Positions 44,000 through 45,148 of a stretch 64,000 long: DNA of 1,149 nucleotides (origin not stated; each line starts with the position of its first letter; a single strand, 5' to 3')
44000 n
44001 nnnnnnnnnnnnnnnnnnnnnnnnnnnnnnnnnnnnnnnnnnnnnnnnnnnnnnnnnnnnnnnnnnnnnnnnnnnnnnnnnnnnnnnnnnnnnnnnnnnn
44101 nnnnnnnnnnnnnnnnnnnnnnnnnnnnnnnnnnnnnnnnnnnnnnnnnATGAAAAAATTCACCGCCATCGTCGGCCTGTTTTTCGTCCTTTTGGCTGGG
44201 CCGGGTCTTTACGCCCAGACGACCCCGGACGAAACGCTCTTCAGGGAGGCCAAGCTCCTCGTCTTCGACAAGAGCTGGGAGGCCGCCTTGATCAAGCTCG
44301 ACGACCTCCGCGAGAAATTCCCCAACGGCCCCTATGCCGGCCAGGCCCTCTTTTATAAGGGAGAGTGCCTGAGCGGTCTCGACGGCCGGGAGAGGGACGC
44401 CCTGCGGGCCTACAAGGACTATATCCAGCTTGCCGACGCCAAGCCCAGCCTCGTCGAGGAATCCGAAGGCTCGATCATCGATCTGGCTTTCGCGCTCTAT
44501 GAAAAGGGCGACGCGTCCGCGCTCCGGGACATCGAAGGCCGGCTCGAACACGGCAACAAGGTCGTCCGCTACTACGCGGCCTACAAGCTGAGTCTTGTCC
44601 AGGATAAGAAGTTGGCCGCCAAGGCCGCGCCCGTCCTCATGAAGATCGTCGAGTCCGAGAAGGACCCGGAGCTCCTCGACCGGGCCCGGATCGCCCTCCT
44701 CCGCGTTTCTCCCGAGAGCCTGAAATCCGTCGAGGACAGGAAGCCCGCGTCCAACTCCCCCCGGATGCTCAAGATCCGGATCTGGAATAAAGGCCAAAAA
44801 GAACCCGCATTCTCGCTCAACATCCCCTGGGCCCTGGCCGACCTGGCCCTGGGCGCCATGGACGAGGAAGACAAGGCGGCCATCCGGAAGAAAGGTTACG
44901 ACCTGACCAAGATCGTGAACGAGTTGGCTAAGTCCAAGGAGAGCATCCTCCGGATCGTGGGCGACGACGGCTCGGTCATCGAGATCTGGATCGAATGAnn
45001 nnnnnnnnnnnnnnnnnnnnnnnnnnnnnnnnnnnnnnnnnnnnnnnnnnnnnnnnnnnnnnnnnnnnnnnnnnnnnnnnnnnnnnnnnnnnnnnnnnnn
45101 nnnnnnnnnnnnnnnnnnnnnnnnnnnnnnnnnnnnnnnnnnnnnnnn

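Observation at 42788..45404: ECF sigma / zinc anti-sigma / two secreted paralogous proteins as a four-gene module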

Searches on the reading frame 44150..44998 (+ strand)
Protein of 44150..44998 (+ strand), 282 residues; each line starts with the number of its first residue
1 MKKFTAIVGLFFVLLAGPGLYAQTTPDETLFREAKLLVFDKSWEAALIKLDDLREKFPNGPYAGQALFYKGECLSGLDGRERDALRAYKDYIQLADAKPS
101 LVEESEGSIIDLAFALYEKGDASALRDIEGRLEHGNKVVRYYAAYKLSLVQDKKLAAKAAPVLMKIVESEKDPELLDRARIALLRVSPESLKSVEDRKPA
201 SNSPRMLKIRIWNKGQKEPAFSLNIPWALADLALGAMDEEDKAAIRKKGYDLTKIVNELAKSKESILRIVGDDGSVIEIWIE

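Call 4: search_protein_families(library=pfam, proteins=[window:44150-44998:+], max_evalue=1)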
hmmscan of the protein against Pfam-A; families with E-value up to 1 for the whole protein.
window:44150-44998:+ (282 aa): 4 families
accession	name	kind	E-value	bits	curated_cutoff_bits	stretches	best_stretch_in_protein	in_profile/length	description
PF13512.12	TPR_18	-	0.0011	19.5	21.9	1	25-66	8-49/145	Tetratricopeptide repeat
PF13646.12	HEAT_2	-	0.0069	17.1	27.7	1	113-183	21-87/88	HEAT repeats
PF13525.12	YfiO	-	0.02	15.1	25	1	26-66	4-44/203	Outer membrane lipoprotein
PF13174.12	TPR_6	-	0.14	13.3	26.3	0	65-93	1-28/33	Tetratricopeptide repeat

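Call 9: search_protein_families(library=ncbifam, proteins=[window:44150-44998:+], max_evalue=1)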
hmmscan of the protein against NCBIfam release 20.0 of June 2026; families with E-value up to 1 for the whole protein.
window:44150-44998:+ (282 aa): 3 families
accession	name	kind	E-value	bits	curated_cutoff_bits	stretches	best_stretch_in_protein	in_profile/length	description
TIGR03302.1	OM_YfiO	subfamily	3.6e-05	23.4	81.4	1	23-94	29-99/239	outer membrane protein assembly factor BamD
TIGR02795.1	tol_pal_ybgF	equivalog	0.00057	20.5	90.1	1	28-94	3-68/119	tol-pal system protein YbgF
NF008119.0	PRK10866.1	equivalog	0.049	13.3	363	1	24-66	29-71/243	outer membrane protein assembly factor BamD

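Call 11: find_homologous_proteins(query=window:44150-44998:+, max_evalue=0.01)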
Query window:44150-44998:+ (282 aa): 976 proteins with E <= 0.01 among 4165 candidates; the best 120 are listed.
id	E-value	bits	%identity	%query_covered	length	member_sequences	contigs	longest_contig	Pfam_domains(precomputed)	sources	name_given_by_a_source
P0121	6.3e-178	608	100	100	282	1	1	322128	-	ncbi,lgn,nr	ncbi:MAG: hypothetical protein NT006_01585 [Candidatus Aminicenantes bacterium]|nr:hypothetical prot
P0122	9.6e-171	584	96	100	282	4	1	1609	-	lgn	-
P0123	3.1e-169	579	96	100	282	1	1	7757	-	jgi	jgi:hypothetical protein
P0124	3.5e-164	563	92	100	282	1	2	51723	-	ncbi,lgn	-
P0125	1.3e-162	558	92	100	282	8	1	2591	-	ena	-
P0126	2.2e-160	550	92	100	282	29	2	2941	-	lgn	-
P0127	3.7e-155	533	88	100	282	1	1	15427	-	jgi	jgi:hypothetical protein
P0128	1.2e-153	528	87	100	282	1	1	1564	-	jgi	jgi:hypothetical protein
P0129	2.9e-153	527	87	100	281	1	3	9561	-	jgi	jgi:hypothetical protein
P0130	3.0e-153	527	86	100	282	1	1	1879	-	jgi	jgi:hypothetical protein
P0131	3.8e-153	527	87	100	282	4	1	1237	-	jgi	jgi:hypothetical protein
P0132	7.1e-153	526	86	100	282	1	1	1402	-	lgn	-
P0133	7.2e-153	526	85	100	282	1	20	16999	-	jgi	jgi:hypothetical protein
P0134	8.5e-153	525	86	100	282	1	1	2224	-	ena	-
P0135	3.4e-152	523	87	100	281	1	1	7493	-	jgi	-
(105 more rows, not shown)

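Call 21: predict_structure(alignment_id=A2)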
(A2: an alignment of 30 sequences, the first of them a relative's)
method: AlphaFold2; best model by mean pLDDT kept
length: 282 residues; sequences in the alignment: 30
mean_pLDDT: 78.9   pTM: 0.59
mean pLDDT of the five models: 78.9, 78.3, 77.5, 75.2, 73.9
residues with pLDDT >= 90: 108; 70-90: 80; 50-70: 80; < 50: 14
segments of 3 or more residues with pLDDT < 50: 16-23, 199-202
pLDDT, mean of each block of 10 residues (from residue 1): 56 50 74 95 97 92 93 94 97 92 95 94 92 90 92 87 86 78 80 64 62 74 65 62 62 62 61 69 60
secondary structure, 60 per line:
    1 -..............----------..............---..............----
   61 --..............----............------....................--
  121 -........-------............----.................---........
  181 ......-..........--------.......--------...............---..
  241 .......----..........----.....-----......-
elements in order: H2-15 H26-39 H43-56 H63-76 H81-92 H99-118 H122-129 H137-148 H153-169 H173-186 H188-197 E206-212 E221-226 H227-235 H239-247 H252-261 E266-270 E276-281

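Call 23: search_solved_structures(query=A2, max_evalue=10)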
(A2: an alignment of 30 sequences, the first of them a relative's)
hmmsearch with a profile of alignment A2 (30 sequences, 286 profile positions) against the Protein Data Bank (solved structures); distinct sequences matched with E-value up to 10: 27.
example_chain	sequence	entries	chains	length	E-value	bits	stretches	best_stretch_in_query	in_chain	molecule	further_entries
4zv6_A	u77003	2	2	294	0.00019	23.8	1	119-159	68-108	AlphaRep-7 | alpha-Rep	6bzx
9cmw_D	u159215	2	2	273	0.0012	21.3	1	45-101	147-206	Outer membrane protein assembly factor BamD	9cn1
9n2d_F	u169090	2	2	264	0.0014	21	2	44-77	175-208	Bam D | DNA uptake lipoprotein-like protein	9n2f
6fsq_A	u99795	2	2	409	0.0021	20.4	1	116-210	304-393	alphaRep A3_bGFPD | A3_bGFPD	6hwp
9cn0_D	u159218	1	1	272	0.0025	20.2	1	45-101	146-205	Outer membrane protein assembly factor BamD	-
5waq_A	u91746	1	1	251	0.004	19.5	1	45-101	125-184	Outer membrane protein assembly factor BamD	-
6veh_A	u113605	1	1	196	0.0051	19.2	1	110-208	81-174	HEAT repeat domain-containing protein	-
4xl5_C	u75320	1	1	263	0.006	18.9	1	109-159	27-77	bGFP-A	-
9pxg_D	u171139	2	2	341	0.0069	18.7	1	6-99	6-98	Outer membrane protein assembly factor BamD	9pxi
5d0o_D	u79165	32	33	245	0.027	16.8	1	9-70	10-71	Outer membrane protein assembly factor BamD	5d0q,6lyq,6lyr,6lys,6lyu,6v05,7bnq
8adg_D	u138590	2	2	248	0.027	16.8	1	9-70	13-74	Outer membrane protein assembly factor BamD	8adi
2qfc_A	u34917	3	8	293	0.042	16.2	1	34-94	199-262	PlcR protein | Transcriptional activator PlcR protein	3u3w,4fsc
7p0h_A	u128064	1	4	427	0.049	15.9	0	116-159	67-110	Helicobacter pylori ComF fused to an artificial alphaREP crystallization helper (named B2)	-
6ft5_A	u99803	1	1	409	0.14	14.5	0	119-160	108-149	alphaRep A3_A3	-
9sah_A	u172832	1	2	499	0.15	14.3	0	117-158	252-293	E4-NB2 synthetic fusion protein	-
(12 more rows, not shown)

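Call 72: fold_search(model_id=the predicted structure, library=pdb)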
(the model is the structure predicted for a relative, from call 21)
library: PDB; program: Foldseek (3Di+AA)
matches with E <= 10: 1550; with E <= 0.001: 6
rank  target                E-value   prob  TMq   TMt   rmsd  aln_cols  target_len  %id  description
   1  3qky                  2.7e-04  1.00  0.29  0.32  11.5       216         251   16  Crystal structure of Rhodothermus marinus BamD (released 2011-04-20)
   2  2yhc                  5.7e-04  1.00  0.37  0.48   7.8       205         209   12  Structure of BamD from E. coli (released 2011-06-01)
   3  5efr                  8.1e-04  1.00  0.27  0.21  12.7       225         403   14  Crystal Structure of a BamA-BamD fusion (released 2016-01-27)
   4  5d0o_D                8.5e-04  1.00  0.39  0.50  11.3       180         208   17  BamABCDE complex, outer membrane beta barrel assembly machinery entire complex (released 2016-03-09)
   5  3tgo_B                8.5e-04  1.00  0.37  0.46   8.9       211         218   14  Crystal structure of the E. coli BamCD complex (released 2011-09-28)
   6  7nri_D                9.9e-04  1.00  0.35  0.45   8.7       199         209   14  Structure of the darobactin-bound E. coli BAM complex (BamABCDE) (released 2021-04-21)
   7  6yyy_A                1.0e-03  1.00  0.44  0.30   5.6       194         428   17  Aspartyl/Asparaginyl beta-hydroxylase (AspH) oxygenase and TPR domains in complex with manganese, 4,4-dimethyl-2-oxogl (released 2021-03-17)
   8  5ayw_D                1.0e-03  1.00  0.38  0.49  11.3       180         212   17  Structure of a membrane complex (released 2016-02-24)
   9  9cny_D                1.3e-03  1.00  0.34  0.44   8.9       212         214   13  CryoEM structure of the APO-BAM complex in SMA nanodisc (released 2024-12-25)
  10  5waq                  1.5e-03  1.00  0.24  0.32  15.1       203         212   15  Structure of BamD from Neisseria gonorrhoeae (released 2017-12-06)
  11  8re8_A                1.8e-03  1.00  0.45  0.31   3.8       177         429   18  Aspartyl/Asparaginyl beta-hydroxylase (AspH) R688Q variant in complex with Mn, (3R)-methyl-2-oxoglutarate and a Factor (released 2024-12-18)
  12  6lyq_D                1.8e-03  1.00  0.35  0.46   8.5       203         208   13  Structure of the BAM complex (released 2021-01-06)
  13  8re5_A                2.0e-03  1.00  0.45  0.31   5.4       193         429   17  Aspartyl/Asparaginyl beta-hydroxylase (AspH) R735Q variant in complex with Mn, 2-oxosuberate and a Factor X derived pe (released 2024-12-18)
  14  6q9f_A                2.0e-03  1.00  0.29  0.20  14.6       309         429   16  Aspartyl/Asparaginyl beta-hydroxylase (AspH) H679A in complex with Mn, NOG and Factor X peptide fragment (39mer-4Ser) (released 2020-01-15)
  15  8re7_A                2.3e-03  1.00  0.46  0.31   3.7       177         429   16  Aspartyl/Asparaginyl beta-hydroxylase (AspH) R735W variant in complex with Mn, 2-oxoglutarate and a Factor X derived p (released 2024-12-18)
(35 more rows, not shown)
